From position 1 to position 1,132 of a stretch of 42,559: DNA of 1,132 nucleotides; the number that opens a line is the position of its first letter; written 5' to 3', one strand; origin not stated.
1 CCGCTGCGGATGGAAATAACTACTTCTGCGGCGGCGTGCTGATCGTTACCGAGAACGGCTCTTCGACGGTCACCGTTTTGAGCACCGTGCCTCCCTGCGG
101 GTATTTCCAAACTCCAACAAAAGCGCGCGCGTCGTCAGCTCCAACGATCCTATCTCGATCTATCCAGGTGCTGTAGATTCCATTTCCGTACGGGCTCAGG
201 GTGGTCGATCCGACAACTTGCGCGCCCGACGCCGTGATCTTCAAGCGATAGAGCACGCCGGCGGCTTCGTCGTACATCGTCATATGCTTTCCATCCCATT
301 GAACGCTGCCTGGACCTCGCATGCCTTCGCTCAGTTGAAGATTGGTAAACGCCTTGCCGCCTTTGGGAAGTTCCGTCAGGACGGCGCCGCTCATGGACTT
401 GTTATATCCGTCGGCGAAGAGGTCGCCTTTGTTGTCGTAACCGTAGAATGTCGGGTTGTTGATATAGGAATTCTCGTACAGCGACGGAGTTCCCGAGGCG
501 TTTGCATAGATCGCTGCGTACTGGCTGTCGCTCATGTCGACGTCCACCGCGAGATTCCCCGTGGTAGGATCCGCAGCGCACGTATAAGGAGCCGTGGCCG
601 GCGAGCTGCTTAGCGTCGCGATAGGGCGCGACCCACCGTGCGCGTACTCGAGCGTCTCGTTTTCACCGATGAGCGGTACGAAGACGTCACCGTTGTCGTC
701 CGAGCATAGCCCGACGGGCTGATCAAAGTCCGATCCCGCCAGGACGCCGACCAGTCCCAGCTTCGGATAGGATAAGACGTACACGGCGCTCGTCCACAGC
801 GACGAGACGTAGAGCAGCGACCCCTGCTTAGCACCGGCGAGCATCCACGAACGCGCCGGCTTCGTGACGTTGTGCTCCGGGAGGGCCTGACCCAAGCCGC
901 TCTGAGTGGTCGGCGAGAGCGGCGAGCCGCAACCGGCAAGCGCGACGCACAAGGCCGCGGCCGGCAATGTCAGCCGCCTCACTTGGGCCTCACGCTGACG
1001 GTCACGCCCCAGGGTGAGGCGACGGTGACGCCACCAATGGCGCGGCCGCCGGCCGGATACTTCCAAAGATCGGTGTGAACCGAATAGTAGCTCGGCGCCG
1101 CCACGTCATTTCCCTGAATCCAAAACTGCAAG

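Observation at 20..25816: Three PLC/AcpA-type phosphoesterase lipoproteins interleaved with four copies of an unnamed ~329-aa lipoprotein family: candidate envelope module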

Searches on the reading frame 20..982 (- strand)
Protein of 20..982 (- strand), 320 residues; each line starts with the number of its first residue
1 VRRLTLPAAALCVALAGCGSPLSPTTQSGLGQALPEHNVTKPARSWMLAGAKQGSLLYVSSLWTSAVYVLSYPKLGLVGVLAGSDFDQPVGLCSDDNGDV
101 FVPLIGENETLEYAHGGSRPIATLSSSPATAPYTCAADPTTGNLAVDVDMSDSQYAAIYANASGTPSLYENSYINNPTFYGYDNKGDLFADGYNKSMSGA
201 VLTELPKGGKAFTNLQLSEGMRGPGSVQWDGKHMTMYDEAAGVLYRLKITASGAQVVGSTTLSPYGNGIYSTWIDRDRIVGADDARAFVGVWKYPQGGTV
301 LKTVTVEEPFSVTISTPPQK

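Call 10: search_protein_families(library=pfam, proteins=[window:20-982:-], max_evalue=0.1)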
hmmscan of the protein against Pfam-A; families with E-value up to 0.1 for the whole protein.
window:20-982:- (320 aa): 1 family
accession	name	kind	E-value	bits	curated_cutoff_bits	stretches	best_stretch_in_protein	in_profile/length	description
PF01436.27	NHL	-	0.07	13.6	20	0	86-102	1-17/28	NHL repeat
